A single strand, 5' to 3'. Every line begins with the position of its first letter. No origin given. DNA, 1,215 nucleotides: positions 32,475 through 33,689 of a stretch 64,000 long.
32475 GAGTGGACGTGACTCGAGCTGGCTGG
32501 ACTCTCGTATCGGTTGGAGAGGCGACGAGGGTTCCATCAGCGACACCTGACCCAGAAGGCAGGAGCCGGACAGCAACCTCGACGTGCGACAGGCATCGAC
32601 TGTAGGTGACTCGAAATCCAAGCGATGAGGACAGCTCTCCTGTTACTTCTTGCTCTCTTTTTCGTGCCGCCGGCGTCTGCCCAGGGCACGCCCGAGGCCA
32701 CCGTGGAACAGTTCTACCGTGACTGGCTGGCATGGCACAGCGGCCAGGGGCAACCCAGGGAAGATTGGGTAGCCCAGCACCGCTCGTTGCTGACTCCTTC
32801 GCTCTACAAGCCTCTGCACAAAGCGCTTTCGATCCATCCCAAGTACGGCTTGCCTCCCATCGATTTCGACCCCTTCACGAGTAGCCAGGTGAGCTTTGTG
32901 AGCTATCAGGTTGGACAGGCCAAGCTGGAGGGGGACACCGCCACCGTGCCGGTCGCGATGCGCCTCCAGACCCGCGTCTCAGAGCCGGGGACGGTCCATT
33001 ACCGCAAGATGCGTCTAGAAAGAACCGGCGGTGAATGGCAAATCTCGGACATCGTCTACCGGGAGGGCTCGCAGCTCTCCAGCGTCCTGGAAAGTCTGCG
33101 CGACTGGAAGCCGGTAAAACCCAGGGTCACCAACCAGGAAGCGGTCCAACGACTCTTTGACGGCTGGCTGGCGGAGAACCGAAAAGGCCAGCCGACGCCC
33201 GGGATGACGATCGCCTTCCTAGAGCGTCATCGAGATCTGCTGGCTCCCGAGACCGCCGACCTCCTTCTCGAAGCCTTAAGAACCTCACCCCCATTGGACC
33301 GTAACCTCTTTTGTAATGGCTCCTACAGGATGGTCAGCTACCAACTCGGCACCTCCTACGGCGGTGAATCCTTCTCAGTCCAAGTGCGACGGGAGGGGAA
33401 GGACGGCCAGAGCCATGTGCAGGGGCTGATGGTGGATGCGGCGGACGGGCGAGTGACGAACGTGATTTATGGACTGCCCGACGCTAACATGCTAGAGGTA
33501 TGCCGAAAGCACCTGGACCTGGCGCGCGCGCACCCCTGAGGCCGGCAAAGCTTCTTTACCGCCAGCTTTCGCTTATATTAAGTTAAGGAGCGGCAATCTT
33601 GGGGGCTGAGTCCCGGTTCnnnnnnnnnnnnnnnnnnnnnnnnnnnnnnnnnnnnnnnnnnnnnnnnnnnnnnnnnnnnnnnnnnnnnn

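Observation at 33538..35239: Low-GC islet (~50% versus ~60%) encoding two co-oriented hypothetical proteins and flanked by a dispersed repeat copy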

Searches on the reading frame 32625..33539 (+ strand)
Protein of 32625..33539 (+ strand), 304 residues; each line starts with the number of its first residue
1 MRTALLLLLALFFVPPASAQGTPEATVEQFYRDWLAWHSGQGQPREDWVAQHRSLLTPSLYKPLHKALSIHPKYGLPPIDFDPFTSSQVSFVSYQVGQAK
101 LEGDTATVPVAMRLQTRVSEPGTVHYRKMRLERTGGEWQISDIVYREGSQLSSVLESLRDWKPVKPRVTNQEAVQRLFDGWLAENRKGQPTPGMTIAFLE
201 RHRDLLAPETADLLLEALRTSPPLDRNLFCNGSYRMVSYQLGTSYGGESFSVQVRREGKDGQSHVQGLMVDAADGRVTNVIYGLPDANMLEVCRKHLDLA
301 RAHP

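Call 4: search_protein_families(library=pfam, proteins=[window:32625-33539:+], max_evalue=1)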
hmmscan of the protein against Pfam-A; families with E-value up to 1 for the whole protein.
window:32625-33539:+ (304 aa): 3 families
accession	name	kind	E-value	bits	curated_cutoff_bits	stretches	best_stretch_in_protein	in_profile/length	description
PF12883.13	DUF3828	-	0.0002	22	26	1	23-146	2-123/125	Protein of unknown function (DUF3828)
PF05494.18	MlaC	-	0.065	13.5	26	1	95-146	87-136/166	MlaC protein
PF13577.12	SnoaL_4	-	0.27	11.7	24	0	100-142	77-124/126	SnoaL-like domain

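Call 7: search_protein_families(library=ncbifam, proteins=[window:32625-33539:+], max_evalue=1)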
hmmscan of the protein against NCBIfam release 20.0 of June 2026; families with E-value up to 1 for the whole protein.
window:32625-33539:+ (304 aa): 2 families
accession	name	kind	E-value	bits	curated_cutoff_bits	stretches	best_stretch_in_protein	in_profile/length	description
TIGR03481.1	HpnM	hypoth_equivalog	0.00093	18.5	160.1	1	243-284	108-148/200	hopanoid biosynthesis associated membrane protein HpnM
NF051431.1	Rv0361_Cterm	subfamily_domain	0.025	14.8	37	1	95-140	96-138/140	Rv0361 family membrane protein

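Call 56: search_protein_families(library=padloc, proteins=[window:32625-33539:+], max_evalue=0.1)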
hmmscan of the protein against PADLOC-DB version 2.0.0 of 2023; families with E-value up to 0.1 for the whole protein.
window:32625-33539:+ (304 aa): 0 families

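Call 92: search_protein_families(library=pfam, proteins=[L129:2590-3018:+, L129:2074-2505:-, L129:945-2060:+, L129:418-948:+], max_evalue=0.01)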
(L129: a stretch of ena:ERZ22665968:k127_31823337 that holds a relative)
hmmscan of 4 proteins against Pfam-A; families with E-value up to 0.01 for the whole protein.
L129:2590-3018:+ (142 aa): 0 families

L129:2074-2505:- (143 aa): 1 family
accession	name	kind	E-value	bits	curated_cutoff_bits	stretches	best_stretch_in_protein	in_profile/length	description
PF16053.10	MRP-S34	-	0.0055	17.1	24.5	1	75-113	32-70/130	Mitochondrial 28S ribosomal protein S34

L129:945-2060:+ (371 aa): 9 families
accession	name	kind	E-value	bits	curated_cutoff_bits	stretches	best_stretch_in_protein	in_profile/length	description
PF01494.25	FAD_binding_3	-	5.3e-23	82.2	22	1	2-323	3-348/349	FAD binding domain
PF13450.12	NAD_binding_8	-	1.6e-07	31.9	21.9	1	5-34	1-30/68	NAD(P)-binding Rossmann-like domain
PF00890.30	FAD_binding_2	-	2.3e-06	27.5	20.4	1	3-34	2-33/414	FAD binding domain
PF01266.30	DAO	-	4.9e-06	26.7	27.9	1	2-35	1-34/353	FAD dependent oxidoreductase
PF07992.20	Pyr_redox_2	-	8.5e-06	25.8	26.1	1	1-38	1-38/291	Pyridine nucleotide-disulphide oxidoreductase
PF00070.33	Pyr_redox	-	4.4e-05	24.3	22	1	2-34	1-33/82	Pyridine nucleotide-disulphide oxidoreductase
PF12831.13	FAD_oxidored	-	0.00014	21.7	27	1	3-32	2-31/416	FAD dependent oxidoreductase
PF08491.16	SE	-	0.0033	17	20.1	1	264-323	128-187/276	Squalene epoxidase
PF03486.20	HI0933_like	-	0.0093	15.9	50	0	2-34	2-34/244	HI0933-like protein Rossmann domain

L129:418-948:+ (176 aa): 1 family
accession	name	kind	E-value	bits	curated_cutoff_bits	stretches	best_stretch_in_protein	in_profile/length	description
PF00440.29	TetR_N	-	1.3e-10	41.4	24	1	1-40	8-47/47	Bacterial regulatory proteins, tetR family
